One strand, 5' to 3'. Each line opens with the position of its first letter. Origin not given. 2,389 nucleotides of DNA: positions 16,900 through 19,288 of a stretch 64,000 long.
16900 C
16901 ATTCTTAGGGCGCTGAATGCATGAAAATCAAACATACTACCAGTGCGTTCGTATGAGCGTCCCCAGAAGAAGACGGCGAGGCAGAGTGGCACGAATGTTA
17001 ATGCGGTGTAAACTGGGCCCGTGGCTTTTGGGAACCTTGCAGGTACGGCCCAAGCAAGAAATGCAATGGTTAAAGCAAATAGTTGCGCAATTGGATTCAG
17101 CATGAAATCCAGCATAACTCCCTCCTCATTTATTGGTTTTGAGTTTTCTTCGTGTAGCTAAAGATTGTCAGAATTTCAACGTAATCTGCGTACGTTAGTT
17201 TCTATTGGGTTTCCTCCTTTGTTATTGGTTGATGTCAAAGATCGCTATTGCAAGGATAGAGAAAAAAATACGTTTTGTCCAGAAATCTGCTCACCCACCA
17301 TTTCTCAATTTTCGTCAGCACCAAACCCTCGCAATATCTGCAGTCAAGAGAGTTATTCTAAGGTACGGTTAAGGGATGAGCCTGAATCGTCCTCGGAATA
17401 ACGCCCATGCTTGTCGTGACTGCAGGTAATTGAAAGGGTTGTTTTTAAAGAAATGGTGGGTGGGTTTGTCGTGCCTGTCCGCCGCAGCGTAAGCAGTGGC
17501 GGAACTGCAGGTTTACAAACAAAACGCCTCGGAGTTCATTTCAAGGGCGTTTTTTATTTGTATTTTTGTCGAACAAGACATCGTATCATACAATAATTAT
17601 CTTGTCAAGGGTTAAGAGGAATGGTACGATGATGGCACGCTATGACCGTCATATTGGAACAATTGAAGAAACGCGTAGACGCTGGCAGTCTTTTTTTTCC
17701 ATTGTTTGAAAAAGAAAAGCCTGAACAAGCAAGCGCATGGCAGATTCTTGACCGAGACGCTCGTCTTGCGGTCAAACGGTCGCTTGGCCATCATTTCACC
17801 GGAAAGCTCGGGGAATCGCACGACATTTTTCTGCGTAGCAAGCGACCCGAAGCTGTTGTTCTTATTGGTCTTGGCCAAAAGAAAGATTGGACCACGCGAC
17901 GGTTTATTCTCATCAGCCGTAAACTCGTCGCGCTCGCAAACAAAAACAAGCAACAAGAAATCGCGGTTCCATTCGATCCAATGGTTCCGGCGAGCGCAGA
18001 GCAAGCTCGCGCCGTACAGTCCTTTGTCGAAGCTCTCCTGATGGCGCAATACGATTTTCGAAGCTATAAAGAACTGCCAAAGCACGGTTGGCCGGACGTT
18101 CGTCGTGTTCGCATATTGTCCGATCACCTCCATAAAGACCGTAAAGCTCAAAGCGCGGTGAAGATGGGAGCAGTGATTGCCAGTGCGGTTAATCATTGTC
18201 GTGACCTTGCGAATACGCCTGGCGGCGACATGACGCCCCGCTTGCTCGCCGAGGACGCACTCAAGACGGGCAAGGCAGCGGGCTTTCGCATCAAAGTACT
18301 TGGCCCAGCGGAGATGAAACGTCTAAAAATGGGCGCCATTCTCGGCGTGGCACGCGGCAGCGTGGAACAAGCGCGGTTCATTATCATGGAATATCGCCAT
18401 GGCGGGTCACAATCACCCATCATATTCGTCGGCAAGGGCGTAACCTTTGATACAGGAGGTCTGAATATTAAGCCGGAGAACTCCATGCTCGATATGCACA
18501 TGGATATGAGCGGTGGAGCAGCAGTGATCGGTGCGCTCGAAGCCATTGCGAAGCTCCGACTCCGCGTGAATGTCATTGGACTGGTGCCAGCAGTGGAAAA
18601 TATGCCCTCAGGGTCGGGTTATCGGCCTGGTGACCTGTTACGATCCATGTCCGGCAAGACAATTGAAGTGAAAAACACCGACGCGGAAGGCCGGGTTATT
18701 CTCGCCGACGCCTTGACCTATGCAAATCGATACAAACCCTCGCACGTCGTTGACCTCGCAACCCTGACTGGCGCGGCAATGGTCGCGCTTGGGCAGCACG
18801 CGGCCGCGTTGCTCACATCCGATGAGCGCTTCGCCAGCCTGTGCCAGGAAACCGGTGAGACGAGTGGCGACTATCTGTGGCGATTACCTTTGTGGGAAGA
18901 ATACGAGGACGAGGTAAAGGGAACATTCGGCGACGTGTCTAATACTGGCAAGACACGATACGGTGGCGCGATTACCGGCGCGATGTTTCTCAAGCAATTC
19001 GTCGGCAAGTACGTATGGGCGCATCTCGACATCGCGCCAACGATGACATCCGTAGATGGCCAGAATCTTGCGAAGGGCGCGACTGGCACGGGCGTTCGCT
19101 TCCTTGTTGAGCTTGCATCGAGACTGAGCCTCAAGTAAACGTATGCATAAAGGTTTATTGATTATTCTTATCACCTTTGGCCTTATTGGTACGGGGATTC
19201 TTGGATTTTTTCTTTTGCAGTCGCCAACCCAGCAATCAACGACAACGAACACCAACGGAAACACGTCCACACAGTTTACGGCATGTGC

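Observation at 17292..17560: Candidate structured ncRNA: 171-nt nested hairpin (6S-like) plus terminator in a 525-bp ORF-free gap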

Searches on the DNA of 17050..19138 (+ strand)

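Call 4: search_rna_families(source=window, start=17050, end=17700, threshold=evalue, max_evalue=10, show_alignments=3)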
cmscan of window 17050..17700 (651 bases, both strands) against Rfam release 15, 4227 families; matches with E-value up to 10: 3.
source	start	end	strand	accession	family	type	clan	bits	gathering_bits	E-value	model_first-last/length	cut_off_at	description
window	17516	17635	-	RF00514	His_leader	Cis-reg; leader;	-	18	49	2.1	1-126/126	no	Histidine operon leader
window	17471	17587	+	RF00303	snoR86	Gene; snRNA; snoRNA; HACA-box;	-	15.3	40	4.1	1-123/123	no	Small nucleolar RNA snoR86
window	17167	17243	-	RF02956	DUF2693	Gene; sRNA;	-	14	81.3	3.6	1-165/165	no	DUF2693 RNA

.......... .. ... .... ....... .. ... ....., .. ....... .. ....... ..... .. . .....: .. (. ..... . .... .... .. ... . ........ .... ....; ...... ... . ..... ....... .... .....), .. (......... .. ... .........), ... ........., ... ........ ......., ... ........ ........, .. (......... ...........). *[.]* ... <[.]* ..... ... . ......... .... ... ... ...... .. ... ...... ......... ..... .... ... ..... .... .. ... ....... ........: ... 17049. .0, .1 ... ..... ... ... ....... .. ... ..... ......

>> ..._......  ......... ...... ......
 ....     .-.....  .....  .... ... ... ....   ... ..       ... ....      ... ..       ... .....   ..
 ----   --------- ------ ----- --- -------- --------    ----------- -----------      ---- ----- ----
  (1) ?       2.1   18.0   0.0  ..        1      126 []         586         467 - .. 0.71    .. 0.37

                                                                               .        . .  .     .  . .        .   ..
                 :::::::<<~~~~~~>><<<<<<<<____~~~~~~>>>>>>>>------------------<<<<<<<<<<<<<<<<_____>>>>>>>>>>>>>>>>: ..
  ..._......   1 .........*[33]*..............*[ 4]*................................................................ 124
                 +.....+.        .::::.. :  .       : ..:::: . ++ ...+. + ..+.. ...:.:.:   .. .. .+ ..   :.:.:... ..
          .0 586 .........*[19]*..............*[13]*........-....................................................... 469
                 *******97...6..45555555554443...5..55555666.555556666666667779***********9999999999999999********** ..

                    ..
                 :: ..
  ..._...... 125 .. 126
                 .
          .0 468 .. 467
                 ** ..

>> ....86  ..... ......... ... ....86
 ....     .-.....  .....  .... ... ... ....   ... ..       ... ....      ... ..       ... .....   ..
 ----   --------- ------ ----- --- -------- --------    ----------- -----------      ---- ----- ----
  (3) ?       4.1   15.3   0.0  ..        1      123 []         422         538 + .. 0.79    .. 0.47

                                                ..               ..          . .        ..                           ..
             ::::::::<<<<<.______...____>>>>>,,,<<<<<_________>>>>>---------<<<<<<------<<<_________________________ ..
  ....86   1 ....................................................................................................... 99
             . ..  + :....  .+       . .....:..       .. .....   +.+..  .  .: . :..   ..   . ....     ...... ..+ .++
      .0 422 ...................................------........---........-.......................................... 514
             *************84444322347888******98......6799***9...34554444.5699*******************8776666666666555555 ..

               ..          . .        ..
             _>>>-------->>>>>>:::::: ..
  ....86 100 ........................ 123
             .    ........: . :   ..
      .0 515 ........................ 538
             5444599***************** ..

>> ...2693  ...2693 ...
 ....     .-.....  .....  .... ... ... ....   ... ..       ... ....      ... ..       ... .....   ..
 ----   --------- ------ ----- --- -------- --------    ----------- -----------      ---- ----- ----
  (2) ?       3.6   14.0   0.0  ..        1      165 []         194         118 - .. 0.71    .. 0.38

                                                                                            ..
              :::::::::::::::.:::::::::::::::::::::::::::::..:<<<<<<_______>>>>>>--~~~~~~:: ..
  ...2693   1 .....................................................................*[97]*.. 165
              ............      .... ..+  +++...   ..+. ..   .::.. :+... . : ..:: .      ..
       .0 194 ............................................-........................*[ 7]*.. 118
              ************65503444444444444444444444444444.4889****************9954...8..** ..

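Call 33: build_rna_model(alignment_id=A4, structure=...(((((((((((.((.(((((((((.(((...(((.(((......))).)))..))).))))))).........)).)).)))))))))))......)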
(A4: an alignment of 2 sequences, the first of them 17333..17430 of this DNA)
Model R1 built from alignment A4 (2 sequences, 99 columns); structure: as given.
model positions 99; base pairs 31; branch points 0; effective number of sequences 1.56; information 0.589 bits per position. Calibrated on 0.2 Mb of random sequence (short: E-values are rough).
structure used (alignment columns):
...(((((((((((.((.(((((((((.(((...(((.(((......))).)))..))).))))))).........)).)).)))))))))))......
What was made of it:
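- Tried and rejected: Model R1 was built with a mis-shifted structure string (call 33).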

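Call 34: build_rna_model(alignment_id=A4, structure=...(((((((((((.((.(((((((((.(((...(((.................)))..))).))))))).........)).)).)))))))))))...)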
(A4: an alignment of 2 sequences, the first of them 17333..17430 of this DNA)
Model R2 built from alignment A4 (2 sequences, 99 columns); structure: as given.
model positions 99; base pairs 28; branch points 0; effective number of sequences 0.98; information 0.59 bits per position. Calibrated on 0.2 Mb of random sequence (short: E-values are rough).
structure used (alignment columns):
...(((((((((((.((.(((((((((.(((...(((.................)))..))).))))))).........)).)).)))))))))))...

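Call 36: search_with_rna_model(model_id=R2, sources=[window, L001, L002, L003, L004, L005, L006, L007, L008, L009, L010, L011, L012, L013, L014, L015, L016, L017, L018, L019, L020, L021, L022, L023, L024, L025, L026, L027, L028, L029, L030, L031, L032, L033, L034, L035, L036, L037, L038, L039, L040, L041, L042, L043, L044, L045, L046, L047, L048, L049, L050, L051, L052, L053, L054, L055, L056, L057, L058, L059, L060, L061, L062, L063, L064, L065, L066, L067, L068, L069, L070, L071, L072, L073, L074, L075, L076, L077, L078, L079, L080, L081, L082, L083, L084, L085, L086, L087, L088, L089, L090, L091, L092, L093, L094, L095, L096, L097, L098, L099], max_evalue=10, show_alignments=6)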
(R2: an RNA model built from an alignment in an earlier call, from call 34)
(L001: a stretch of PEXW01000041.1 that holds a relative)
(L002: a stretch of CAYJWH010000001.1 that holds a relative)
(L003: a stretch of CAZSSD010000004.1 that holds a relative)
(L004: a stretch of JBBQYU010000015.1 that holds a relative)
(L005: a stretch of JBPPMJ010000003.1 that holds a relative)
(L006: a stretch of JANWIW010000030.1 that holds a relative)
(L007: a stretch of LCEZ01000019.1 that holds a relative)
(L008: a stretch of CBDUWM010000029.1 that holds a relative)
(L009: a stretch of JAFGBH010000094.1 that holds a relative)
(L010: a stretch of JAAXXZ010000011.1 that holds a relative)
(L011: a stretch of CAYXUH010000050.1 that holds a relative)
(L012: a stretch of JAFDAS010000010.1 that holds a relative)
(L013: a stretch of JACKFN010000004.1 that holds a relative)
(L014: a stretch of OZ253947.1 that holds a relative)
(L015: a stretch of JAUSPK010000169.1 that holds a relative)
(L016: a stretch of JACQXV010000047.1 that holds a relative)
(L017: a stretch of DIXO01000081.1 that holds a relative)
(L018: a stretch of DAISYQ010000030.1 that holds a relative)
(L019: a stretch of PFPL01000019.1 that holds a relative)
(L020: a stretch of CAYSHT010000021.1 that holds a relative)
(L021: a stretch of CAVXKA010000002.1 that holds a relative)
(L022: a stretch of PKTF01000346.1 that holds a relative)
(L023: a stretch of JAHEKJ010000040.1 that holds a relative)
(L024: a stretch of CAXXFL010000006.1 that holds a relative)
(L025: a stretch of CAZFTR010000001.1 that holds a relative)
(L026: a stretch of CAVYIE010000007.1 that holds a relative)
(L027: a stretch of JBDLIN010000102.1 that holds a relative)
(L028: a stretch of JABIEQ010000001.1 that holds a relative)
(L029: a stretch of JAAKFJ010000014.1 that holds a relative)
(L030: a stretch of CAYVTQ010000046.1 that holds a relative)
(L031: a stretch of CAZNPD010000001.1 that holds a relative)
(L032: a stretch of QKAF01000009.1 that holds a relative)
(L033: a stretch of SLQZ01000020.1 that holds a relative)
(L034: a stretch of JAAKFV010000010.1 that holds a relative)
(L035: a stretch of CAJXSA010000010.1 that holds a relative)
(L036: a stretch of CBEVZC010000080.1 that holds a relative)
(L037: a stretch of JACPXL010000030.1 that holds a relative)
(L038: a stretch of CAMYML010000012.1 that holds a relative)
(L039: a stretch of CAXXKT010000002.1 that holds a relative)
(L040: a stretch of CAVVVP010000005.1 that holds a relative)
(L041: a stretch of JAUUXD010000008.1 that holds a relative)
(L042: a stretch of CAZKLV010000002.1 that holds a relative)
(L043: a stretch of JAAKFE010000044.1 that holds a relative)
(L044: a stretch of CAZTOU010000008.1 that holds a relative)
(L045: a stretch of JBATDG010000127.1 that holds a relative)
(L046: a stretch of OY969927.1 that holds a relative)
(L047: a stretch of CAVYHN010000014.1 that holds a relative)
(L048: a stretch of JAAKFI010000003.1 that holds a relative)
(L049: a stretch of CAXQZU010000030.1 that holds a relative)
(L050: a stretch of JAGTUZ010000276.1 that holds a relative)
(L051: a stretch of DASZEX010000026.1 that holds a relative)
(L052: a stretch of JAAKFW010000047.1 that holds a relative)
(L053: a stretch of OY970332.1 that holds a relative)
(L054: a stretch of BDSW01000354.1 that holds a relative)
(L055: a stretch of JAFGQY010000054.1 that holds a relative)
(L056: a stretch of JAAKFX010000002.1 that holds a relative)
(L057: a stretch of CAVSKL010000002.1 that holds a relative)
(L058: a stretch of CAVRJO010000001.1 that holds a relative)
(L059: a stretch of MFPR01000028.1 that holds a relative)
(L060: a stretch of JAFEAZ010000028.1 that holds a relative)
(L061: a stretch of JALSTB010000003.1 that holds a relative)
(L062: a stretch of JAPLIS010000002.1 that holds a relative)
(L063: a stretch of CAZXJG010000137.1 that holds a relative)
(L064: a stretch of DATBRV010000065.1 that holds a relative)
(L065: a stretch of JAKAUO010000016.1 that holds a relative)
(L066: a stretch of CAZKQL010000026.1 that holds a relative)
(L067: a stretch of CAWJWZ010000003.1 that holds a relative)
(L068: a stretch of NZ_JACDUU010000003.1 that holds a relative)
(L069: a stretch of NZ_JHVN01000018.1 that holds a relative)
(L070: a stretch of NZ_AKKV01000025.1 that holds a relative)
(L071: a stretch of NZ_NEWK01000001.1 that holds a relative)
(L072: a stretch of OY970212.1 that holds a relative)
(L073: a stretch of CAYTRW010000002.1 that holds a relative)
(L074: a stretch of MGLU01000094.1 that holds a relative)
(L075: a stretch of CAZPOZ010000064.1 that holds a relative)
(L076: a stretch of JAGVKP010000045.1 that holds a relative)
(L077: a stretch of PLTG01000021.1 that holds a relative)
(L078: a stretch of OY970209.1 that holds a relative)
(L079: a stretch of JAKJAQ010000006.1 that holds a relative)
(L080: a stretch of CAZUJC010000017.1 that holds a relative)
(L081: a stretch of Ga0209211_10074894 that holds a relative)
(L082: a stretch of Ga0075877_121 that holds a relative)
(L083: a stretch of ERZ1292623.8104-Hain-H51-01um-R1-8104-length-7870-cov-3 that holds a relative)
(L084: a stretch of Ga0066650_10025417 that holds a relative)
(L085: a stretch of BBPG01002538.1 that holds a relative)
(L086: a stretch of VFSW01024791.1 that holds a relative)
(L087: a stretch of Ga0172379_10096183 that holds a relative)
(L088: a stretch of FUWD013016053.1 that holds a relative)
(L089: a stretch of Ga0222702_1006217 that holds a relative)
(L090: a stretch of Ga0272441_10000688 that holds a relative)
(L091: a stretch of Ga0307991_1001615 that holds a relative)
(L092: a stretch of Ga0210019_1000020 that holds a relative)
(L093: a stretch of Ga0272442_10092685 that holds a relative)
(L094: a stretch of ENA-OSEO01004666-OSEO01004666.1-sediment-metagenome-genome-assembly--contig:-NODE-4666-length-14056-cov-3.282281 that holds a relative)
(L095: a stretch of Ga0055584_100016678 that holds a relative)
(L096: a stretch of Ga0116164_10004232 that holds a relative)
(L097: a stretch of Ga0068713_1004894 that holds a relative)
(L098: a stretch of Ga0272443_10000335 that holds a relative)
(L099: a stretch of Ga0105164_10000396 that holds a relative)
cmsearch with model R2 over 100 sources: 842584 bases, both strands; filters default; matches with E-value up to 10: 6.
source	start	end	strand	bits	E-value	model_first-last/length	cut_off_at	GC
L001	3458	3556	+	115.8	6e-26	1-99/99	no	0.54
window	17333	17430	+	109.9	1.9e-24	1-99/99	no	0.46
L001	3458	3556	-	29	0.00067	1-99/99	no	0.54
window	17333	17430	-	19.8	0.14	1-99/99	no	0.46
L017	910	967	-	13.5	5.8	20-80/99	no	0.48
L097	1928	1985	-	13.5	5.8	20-80/99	no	0.48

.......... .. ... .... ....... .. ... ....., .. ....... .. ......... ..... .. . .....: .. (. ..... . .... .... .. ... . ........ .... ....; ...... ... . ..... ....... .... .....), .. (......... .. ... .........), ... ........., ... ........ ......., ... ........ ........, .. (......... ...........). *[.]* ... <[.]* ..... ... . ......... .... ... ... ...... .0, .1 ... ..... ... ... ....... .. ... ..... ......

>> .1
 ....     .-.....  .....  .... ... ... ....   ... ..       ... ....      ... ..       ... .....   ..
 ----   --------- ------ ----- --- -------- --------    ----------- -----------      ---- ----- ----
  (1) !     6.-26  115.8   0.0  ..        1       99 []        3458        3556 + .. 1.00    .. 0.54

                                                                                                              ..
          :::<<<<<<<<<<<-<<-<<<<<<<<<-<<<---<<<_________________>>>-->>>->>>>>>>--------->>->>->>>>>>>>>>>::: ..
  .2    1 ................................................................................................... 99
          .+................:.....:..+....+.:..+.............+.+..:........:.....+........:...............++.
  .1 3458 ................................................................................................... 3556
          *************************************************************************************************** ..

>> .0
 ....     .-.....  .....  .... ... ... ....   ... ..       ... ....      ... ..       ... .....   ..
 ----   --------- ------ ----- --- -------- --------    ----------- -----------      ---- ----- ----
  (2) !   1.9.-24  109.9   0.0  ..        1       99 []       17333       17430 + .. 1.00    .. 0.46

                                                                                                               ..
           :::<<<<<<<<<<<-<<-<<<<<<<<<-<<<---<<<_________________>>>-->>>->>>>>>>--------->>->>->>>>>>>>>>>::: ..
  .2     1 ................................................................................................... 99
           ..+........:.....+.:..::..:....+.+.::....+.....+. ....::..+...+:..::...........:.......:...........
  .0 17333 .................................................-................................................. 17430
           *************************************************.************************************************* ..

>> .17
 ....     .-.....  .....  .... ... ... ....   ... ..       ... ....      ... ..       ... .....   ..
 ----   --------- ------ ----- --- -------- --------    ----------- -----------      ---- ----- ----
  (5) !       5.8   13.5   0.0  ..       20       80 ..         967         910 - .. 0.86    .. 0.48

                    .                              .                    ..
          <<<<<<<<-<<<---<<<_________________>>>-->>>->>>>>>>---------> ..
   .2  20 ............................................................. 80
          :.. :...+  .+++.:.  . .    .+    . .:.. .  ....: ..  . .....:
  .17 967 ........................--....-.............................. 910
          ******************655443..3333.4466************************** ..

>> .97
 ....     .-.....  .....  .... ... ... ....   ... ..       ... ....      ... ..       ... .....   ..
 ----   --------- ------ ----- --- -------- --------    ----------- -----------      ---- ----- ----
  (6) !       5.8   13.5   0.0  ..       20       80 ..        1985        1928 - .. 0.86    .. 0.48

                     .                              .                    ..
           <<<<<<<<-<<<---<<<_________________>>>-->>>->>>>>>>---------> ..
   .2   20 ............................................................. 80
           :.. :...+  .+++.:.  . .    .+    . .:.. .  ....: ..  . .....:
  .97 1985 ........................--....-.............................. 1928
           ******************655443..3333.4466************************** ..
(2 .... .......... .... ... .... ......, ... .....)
